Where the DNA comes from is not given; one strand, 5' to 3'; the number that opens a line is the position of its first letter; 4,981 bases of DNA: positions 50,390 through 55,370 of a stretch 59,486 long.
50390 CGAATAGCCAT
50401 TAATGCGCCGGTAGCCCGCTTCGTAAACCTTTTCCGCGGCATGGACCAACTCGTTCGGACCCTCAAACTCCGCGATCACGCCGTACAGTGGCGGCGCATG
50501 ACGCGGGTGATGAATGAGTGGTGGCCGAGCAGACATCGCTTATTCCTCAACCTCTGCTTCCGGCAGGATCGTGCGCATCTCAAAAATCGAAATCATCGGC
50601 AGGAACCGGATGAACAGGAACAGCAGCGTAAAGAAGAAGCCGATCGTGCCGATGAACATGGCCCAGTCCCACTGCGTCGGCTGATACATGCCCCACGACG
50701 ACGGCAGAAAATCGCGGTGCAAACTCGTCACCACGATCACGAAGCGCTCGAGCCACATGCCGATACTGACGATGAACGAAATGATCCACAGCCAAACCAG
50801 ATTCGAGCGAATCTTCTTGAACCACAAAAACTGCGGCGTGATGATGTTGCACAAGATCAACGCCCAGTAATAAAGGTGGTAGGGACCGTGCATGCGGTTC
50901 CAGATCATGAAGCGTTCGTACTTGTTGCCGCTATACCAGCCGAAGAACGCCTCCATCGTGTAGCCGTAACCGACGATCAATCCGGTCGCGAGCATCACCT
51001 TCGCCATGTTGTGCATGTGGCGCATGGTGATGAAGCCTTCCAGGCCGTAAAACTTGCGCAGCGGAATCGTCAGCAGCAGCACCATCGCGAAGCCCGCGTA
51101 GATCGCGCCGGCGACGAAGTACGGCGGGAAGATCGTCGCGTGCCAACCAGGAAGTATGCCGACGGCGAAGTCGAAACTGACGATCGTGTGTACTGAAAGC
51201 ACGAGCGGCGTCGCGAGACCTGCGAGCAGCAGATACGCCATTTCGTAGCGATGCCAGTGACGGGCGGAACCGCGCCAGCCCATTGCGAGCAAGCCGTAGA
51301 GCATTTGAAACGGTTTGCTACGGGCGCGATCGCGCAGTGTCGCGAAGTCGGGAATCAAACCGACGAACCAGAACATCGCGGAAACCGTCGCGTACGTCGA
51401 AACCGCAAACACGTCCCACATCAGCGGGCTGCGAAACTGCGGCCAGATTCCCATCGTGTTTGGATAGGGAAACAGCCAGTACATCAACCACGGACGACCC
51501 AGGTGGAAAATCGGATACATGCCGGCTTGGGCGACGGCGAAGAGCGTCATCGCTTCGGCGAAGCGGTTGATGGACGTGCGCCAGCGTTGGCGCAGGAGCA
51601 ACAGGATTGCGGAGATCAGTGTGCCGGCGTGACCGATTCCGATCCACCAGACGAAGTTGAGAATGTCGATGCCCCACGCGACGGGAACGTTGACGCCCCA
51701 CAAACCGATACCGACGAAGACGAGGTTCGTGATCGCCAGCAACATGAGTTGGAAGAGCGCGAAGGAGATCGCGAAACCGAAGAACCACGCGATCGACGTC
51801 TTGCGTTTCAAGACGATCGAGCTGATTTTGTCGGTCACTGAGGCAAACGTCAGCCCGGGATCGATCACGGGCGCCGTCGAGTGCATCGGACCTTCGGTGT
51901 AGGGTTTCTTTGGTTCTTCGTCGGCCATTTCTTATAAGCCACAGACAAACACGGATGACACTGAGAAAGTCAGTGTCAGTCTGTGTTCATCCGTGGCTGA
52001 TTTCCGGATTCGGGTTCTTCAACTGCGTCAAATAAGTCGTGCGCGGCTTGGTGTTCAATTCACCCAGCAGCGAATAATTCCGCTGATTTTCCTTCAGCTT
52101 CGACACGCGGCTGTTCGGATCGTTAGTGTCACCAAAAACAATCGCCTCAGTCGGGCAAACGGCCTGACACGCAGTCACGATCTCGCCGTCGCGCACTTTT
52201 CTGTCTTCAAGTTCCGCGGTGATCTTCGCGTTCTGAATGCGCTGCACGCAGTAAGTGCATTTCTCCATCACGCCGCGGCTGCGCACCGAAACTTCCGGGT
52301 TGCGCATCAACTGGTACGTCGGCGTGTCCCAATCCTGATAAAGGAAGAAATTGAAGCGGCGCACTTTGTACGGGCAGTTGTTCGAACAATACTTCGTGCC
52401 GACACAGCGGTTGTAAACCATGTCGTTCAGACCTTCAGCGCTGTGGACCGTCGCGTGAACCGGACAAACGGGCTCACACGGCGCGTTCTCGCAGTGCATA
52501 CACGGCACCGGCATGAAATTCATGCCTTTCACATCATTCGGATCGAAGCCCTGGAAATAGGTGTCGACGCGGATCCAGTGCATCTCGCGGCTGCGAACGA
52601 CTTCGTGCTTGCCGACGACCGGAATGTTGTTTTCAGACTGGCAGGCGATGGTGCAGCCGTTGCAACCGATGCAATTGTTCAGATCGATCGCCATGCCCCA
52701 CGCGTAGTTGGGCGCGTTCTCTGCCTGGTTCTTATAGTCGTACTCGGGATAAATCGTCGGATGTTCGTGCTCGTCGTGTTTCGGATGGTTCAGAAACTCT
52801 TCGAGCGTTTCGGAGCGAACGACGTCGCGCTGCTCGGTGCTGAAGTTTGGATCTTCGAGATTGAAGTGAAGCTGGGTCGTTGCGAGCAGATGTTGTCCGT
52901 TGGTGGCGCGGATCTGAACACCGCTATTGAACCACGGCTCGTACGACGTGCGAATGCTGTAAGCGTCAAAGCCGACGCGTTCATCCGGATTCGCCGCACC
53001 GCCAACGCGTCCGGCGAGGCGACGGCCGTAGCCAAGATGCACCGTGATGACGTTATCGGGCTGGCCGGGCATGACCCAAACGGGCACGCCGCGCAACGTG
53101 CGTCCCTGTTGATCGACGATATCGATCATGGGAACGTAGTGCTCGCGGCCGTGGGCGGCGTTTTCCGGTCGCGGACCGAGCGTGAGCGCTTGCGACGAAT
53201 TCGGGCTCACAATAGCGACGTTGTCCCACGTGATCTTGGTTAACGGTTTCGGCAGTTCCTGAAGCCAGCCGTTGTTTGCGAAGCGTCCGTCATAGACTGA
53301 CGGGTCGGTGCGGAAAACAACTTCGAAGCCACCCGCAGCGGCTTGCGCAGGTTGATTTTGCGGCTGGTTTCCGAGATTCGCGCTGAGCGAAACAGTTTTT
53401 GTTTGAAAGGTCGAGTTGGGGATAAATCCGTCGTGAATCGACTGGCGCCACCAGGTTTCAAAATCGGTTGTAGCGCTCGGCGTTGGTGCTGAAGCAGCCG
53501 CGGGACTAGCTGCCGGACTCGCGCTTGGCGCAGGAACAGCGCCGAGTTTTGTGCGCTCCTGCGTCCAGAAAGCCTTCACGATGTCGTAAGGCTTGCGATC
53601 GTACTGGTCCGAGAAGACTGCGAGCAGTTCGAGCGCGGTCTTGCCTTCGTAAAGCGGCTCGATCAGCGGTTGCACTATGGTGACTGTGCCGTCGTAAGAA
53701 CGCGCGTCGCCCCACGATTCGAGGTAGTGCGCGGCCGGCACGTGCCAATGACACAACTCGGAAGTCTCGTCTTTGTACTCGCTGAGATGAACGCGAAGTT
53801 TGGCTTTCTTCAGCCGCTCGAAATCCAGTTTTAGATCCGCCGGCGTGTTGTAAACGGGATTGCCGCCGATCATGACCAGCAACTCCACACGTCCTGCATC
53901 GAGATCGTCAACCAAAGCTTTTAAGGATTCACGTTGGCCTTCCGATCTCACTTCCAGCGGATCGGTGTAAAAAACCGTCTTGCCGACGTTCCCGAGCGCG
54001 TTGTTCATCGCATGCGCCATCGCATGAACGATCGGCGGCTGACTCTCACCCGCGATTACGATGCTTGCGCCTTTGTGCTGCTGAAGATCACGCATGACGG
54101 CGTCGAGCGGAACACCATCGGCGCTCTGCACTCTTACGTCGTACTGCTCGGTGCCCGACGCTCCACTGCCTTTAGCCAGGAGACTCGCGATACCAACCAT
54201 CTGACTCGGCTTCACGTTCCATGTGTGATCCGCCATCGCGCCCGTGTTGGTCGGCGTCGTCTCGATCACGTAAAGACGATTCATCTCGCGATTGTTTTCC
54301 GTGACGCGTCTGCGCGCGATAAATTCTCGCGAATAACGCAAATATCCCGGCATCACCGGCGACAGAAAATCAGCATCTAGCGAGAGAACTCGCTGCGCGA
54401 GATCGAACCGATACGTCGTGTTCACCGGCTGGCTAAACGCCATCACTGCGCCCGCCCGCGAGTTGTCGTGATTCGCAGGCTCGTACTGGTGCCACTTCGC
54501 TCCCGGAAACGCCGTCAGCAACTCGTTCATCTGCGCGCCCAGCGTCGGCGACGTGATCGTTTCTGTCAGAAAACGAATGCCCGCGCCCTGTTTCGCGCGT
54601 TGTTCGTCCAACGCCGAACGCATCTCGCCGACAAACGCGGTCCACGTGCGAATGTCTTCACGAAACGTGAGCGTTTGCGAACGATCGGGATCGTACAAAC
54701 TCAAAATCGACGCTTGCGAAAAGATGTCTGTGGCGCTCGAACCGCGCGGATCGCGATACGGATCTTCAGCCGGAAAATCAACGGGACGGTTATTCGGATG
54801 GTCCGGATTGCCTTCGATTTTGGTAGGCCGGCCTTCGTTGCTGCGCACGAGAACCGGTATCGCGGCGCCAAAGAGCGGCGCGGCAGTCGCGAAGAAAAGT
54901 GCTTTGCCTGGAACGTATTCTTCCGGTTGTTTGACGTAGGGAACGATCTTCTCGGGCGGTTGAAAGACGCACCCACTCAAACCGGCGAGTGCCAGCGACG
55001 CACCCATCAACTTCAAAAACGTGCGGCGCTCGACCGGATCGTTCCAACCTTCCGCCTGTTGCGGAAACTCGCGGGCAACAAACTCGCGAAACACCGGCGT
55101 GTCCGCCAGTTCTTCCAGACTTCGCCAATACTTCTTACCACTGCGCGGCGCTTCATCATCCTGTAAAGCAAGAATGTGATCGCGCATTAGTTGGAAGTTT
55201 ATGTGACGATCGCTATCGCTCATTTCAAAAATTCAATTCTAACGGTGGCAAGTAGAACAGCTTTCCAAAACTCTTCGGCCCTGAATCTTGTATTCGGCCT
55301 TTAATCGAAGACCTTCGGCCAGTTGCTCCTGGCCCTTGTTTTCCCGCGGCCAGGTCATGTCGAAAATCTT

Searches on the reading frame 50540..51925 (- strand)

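Call 56: search_protein_families(library=pfam, proteins=[window:50540-51925:-], max_evalue=0.000001)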
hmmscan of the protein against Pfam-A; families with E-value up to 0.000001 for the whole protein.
window:50540-51925:- (461 aa): 1 family
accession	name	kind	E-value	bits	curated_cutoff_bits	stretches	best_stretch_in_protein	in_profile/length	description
PF03916.19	NrfD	-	1.9e-21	77.5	25.8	1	81-402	8-309/313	Polysulphide reductase, NrfD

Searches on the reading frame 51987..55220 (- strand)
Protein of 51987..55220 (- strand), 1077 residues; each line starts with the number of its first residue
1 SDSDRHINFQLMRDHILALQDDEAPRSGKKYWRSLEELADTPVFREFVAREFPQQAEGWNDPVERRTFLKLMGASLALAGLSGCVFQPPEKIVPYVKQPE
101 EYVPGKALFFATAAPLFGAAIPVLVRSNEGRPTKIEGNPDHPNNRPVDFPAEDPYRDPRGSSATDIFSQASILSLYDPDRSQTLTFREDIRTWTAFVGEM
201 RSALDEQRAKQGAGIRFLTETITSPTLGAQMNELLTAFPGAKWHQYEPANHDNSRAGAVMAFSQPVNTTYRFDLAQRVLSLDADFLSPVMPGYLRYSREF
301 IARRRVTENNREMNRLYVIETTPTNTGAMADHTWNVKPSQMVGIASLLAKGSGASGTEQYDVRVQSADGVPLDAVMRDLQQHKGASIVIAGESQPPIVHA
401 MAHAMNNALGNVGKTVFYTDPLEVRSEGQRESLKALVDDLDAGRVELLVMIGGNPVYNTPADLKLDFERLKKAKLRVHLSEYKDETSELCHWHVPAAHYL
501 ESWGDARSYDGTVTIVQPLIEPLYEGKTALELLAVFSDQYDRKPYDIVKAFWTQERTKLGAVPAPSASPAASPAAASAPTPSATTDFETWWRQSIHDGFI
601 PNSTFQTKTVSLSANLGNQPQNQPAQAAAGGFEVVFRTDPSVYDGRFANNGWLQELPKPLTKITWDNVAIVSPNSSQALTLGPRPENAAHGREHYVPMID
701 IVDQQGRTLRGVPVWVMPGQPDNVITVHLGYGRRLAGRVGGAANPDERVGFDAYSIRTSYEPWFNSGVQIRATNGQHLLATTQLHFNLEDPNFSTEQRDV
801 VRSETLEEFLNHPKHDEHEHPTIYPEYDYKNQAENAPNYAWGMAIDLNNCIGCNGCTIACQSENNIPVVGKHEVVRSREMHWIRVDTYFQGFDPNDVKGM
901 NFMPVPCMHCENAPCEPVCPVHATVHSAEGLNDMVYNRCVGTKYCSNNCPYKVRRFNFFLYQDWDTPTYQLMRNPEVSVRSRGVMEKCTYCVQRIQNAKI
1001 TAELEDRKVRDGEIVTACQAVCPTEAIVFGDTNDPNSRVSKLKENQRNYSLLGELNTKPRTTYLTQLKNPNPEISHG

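Call 56: search_protein_families(library=pfam, proteins=[window:51987-55220:-], max_evalue=0.000001)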
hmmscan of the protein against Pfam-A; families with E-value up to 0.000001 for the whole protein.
window:51987-55220:- (1077 aa): 2 families
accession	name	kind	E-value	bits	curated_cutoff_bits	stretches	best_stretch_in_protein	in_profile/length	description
PF12838.12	Fer4_7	-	1.3e-12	48.5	27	0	849-923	1-52/52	4Fe-4S dicluster domain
PF13247.11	Fer4_11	-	2.7e-09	37.6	26.2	1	900-957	3-62/100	4Fe-4S dicluster domain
